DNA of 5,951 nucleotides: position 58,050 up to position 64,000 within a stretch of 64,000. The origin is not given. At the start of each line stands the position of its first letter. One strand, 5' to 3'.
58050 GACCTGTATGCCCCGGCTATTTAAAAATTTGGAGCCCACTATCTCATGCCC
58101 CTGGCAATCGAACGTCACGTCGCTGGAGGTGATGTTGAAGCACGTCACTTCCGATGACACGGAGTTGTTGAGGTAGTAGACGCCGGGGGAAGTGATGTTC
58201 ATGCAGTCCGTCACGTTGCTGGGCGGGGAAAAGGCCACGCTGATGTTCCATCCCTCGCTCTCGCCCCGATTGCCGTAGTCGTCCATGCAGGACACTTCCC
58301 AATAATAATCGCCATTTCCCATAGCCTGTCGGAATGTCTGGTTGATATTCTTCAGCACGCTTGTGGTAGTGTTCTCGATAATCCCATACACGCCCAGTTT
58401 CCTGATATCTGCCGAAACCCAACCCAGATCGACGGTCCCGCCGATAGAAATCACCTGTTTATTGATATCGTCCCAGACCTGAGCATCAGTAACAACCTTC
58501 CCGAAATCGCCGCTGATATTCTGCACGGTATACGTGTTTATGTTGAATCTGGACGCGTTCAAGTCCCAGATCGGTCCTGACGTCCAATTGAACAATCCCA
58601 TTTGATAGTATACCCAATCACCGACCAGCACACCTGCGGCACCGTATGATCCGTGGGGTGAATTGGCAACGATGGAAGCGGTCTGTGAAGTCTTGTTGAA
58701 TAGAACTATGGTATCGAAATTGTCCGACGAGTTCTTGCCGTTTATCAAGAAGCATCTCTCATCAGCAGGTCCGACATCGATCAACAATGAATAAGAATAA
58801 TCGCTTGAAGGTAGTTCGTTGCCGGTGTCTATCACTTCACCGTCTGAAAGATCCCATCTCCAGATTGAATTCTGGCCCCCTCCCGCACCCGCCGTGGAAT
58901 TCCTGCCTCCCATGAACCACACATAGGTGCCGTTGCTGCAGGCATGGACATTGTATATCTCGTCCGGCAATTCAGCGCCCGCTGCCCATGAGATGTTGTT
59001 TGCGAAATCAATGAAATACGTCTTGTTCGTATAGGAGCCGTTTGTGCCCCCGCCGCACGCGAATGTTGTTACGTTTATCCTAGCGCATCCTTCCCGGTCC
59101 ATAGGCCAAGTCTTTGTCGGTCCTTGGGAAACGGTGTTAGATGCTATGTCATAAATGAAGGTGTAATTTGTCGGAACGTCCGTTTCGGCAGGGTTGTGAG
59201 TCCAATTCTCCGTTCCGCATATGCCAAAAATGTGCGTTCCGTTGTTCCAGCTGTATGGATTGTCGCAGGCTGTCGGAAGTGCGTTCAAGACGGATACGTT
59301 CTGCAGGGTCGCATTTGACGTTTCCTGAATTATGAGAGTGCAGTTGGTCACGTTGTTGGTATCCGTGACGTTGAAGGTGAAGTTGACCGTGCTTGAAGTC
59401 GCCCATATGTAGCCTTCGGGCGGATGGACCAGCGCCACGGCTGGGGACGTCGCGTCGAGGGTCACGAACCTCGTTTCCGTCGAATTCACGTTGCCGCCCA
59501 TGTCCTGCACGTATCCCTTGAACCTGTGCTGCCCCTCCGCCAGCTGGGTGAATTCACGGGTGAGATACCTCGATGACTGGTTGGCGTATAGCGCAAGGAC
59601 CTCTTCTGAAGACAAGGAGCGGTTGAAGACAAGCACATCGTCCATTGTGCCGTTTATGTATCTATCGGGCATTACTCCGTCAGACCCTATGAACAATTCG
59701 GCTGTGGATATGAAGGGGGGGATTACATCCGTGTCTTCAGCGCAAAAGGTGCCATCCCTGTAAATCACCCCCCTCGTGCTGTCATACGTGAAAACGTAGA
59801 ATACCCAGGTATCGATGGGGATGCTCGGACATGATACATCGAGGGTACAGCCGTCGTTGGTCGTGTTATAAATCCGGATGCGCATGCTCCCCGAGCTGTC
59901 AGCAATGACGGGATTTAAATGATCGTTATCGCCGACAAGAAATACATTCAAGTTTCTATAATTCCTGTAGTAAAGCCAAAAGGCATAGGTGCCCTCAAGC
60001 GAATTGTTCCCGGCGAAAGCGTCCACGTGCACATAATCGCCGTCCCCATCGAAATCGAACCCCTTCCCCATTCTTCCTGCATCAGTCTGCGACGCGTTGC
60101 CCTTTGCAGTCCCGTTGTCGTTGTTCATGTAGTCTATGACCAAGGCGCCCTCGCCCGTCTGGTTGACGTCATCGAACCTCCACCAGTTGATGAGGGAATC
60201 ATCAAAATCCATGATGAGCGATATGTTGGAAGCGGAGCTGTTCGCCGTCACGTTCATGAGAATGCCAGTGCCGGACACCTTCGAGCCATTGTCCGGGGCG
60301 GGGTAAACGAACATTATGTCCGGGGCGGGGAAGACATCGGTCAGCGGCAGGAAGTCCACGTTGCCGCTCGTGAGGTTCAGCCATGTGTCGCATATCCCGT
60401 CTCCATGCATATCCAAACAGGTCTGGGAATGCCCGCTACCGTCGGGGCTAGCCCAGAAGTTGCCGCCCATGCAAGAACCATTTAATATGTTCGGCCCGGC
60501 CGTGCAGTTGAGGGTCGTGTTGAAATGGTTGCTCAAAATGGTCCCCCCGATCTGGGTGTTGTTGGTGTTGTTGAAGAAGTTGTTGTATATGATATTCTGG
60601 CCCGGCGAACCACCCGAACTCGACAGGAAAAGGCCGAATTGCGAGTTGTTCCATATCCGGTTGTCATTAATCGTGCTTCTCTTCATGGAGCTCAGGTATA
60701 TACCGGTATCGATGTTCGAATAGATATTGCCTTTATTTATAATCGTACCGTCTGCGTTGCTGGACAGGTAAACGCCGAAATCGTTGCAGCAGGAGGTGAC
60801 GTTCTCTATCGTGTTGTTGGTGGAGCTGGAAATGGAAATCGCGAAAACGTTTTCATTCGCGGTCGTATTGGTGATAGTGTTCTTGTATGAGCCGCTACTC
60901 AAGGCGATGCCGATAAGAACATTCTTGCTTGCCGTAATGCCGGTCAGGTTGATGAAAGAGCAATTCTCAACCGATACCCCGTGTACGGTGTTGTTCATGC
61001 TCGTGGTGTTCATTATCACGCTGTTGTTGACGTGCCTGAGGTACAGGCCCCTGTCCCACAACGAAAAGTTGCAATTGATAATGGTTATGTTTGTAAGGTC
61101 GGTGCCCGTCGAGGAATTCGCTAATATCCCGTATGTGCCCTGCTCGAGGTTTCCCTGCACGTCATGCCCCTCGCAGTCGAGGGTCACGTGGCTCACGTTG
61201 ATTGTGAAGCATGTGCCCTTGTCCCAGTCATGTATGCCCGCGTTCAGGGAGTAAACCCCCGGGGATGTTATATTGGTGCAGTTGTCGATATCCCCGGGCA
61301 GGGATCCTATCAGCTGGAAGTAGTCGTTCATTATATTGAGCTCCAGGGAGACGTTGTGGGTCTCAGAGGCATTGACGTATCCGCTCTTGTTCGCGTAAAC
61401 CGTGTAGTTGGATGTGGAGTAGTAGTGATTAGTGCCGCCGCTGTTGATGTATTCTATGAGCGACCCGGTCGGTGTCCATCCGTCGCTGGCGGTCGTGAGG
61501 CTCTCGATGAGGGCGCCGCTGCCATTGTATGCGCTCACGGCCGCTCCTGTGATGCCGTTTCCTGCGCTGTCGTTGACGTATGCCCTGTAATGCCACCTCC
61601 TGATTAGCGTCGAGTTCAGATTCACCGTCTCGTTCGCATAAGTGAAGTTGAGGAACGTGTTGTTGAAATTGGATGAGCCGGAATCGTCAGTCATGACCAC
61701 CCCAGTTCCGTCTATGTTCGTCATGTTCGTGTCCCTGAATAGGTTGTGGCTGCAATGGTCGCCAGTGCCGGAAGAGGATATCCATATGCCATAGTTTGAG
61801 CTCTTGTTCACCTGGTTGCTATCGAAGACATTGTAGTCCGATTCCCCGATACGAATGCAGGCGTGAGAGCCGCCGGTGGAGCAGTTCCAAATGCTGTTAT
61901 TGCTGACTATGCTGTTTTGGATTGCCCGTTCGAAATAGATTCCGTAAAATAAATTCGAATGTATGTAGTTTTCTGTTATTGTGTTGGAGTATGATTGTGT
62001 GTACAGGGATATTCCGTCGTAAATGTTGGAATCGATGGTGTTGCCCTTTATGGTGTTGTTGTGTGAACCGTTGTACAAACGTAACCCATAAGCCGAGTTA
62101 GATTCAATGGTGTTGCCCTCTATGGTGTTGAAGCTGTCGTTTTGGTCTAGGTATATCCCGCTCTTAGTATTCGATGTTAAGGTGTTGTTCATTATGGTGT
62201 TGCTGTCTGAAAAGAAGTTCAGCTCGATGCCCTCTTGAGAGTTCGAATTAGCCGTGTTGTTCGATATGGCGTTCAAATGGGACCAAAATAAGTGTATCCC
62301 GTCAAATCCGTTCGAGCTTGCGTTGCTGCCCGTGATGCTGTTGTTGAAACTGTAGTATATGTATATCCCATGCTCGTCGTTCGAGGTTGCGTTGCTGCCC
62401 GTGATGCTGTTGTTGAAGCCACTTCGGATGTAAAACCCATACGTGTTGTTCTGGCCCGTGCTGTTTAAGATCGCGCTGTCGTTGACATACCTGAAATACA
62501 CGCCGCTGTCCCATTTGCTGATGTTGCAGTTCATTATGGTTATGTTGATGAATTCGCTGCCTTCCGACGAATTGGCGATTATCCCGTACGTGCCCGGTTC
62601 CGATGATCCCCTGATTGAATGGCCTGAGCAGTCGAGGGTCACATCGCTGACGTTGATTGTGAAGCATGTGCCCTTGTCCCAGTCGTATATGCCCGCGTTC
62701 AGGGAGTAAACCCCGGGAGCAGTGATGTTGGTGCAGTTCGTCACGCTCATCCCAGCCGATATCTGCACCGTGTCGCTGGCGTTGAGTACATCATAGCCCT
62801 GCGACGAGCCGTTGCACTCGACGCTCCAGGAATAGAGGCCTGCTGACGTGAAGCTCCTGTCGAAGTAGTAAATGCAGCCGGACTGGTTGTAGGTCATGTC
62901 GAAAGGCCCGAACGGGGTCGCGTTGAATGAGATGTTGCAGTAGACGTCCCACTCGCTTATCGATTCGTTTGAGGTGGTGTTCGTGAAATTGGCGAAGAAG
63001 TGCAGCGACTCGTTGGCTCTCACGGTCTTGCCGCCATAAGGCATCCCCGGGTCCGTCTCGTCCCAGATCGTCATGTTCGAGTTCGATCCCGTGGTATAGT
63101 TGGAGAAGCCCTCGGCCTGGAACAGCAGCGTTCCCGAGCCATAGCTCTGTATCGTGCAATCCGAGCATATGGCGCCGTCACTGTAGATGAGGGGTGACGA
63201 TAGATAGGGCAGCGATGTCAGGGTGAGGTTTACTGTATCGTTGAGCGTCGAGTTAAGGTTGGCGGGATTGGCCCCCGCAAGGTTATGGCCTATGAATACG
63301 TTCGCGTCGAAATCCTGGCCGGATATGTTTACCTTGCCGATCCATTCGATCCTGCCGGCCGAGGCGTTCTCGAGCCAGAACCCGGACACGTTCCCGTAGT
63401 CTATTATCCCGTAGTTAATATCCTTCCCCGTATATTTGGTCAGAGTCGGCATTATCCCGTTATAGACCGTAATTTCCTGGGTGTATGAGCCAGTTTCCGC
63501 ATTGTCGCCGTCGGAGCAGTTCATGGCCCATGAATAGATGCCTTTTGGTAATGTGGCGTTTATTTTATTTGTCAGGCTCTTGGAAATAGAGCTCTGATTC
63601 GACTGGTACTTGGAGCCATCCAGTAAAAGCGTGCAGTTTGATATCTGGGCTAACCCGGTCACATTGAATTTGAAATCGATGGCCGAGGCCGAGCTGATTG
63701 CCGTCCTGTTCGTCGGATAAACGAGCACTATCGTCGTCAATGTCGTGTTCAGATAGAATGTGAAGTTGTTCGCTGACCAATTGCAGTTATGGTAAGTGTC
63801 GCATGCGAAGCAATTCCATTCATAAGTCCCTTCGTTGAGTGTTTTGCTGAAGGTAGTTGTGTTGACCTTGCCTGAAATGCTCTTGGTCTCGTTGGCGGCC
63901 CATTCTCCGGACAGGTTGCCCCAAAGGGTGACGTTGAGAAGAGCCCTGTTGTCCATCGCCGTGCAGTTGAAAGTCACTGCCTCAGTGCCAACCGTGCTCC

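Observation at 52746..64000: Giant C-terminally anchored, sequon-saturated multi-domain surface protein (>3743 aa, runs off the window)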

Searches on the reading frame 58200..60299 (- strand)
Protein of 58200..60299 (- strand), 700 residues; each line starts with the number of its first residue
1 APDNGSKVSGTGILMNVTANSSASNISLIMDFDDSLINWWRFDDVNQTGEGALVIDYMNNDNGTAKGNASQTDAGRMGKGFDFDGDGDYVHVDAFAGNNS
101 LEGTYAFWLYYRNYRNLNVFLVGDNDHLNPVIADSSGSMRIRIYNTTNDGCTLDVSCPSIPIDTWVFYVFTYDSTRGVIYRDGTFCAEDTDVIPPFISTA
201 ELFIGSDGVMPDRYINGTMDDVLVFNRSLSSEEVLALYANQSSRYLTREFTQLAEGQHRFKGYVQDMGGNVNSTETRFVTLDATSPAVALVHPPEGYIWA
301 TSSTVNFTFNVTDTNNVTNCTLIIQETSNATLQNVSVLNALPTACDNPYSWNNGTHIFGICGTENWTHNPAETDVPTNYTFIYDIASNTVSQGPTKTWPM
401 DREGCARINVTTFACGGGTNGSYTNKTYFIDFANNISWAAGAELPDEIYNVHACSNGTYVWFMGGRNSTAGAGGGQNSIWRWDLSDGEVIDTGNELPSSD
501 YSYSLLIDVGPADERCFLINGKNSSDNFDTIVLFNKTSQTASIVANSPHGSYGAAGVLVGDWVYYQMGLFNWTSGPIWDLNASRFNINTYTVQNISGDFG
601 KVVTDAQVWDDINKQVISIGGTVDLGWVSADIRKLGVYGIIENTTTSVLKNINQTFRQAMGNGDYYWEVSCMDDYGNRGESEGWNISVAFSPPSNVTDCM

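Call 61: search_protein_families(library=pfam, proteins=[window:58200-60299:-], max_evalue=10)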
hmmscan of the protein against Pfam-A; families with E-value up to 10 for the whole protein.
window:58200-60299:- (700 aa): 7 families
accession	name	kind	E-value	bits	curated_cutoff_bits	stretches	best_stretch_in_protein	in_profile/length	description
PF13385.13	Laminin_G_3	-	1.3e-19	71.3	27.6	1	84-234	1-150/151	Concanavalin A-like lectin/glucanases superfamily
PF13964.12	Kelch_6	-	5.9e-05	23.4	25.3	2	354-395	12-45/50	Kelch motif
PF19077.6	Big_13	-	0.0006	20.7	27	1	239-282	58-101/102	Bacterial Ig-like domain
PF13418.12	Kelch_4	-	0.0018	18.7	21.6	1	454-488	8-40/49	Galactose oxidase, central domain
PF17957.7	Big_7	-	0.047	14.8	24.1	1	286-352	1-55/70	Bacterial Ig domain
PF15418.12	DUF4625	-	0.061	14.1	27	1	282-326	10-58/131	Domain of unknown function (DUF4625)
PF04076.19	BOF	-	0.17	12.4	25.8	1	588-633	50-97/103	Bacterial OB fold (BOF) protein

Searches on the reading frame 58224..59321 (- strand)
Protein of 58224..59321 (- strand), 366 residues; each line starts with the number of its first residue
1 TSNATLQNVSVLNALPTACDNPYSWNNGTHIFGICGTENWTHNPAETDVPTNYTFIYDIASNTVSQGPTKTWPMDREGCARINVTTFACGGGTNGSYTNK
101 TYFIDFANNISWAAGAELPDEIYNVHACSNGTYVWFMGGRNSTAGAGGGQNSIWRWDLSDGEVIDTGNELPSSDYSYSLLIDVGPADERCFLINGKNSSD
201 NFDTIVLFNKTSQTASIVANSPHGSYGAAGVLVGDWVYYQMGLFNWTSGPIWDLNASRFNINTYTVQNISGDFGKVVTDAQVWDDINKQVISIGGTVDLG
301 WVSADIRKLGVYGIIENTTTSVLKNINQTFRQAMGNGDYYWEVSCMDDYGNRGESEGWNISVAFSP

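Call 105: search_solved_structures(query=window:58224-59321:-, max_evalue=10)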
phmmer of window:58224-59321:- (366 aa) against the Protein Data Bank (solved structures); distinct sequences matched with E-value up to 10: 1.
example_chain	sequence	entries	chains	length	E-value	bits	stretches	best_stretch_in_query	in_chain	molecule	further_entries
4b5q_A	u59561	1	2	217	0.045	16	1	229-274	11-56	GLYCOSIDE HYDROLASE FAMILY 61 PROTEIN D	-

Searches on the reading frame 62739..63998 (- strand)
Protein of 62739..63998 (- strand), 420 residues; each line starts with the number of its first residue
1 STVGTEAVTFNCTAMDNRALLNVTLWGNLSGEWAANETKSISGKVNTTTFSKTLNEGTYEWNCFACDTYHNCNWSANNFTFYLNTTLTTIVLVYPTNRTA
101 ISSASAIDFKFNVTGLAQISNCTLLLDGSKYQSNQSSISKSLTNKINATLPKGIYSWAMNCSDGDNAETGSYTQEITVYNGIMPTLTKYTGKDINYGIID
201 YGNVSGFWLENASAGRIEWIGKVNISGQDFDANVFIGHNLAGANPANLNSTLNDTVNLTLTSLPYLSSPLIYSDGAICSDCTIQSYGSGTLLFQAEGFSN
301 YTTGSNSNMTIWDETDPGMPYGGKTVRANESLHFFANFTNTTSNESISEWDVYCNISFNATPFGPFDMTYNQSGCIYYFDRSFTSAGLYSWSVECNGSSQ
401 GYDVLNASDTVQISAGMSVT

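Call 27: find_homologous_proteins(query=window:62739-63998:-, max_evalue=0.001)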
Query window:62739-63998:- (420 aa): 4 proteins with E <= 0.001 among 2529 candidates.
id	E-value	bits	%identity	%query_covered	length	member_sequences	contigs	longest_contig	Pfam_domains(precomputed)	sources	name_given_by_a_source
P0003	3.4e-18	84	29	79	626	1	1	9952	-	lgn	-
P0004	1.2e-8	52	45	18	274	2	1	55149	-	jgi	jgi:hypothetical protein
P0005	2.8e-6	45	35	20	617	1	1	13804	PF07705.18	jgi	jgi:hypothetical protein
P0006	2.9e-5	41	43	14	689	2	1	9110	PF17957.8,PF13750.13,PF19077.7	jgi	-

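Call 28: find_encoding_contigs(protein=P0003, flank=10000)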
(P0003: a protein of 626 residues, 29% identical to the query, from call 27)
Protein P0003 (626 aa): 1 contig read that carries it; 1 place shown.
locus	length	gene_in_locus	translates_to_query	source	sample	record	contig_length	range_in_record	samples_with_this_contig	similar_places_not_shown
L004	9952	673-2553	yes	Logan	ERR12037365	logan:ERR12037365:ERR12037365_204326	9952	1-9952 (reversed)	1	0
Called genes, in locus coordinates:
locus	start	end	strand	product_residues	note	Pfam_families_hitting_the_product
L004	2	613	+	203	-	?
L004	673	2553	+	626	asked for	-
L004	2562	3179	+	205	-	PF00293:NUDIX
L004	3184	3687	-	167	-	PF10706:Aminoglyc_resit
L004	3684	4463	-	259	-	PF06966:DUF1295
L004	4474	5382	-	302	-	PF00733:Asn_synthase, PF06508:QueC (weak), PF00733:Asn_synthase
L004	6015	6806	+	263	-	PF00589:Phage_integrase, PF09851:SHOCT (faint)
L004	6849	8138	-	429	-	-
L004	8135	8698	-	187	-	PF00589:Phage_integrase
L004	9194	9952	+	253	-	?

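Call 61: search_protein_families(library=pfam, proteins=[window:62739-63998:-], max_evalue=10)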
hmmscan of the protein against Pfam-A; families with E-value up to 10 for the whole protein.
window:62739-63998:- (420 aa): 2 families
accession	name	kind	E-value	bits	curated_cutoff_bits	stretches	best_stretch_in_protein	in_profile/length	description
PF17957.7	Big_7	-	0.037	15.1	24.1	1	89-144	2-58/70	Bacterial Ig domain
PF11858.14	DUF3378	-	0.1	13.2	27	1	279-299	37-57/76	Domain of unknown function (DUF3378)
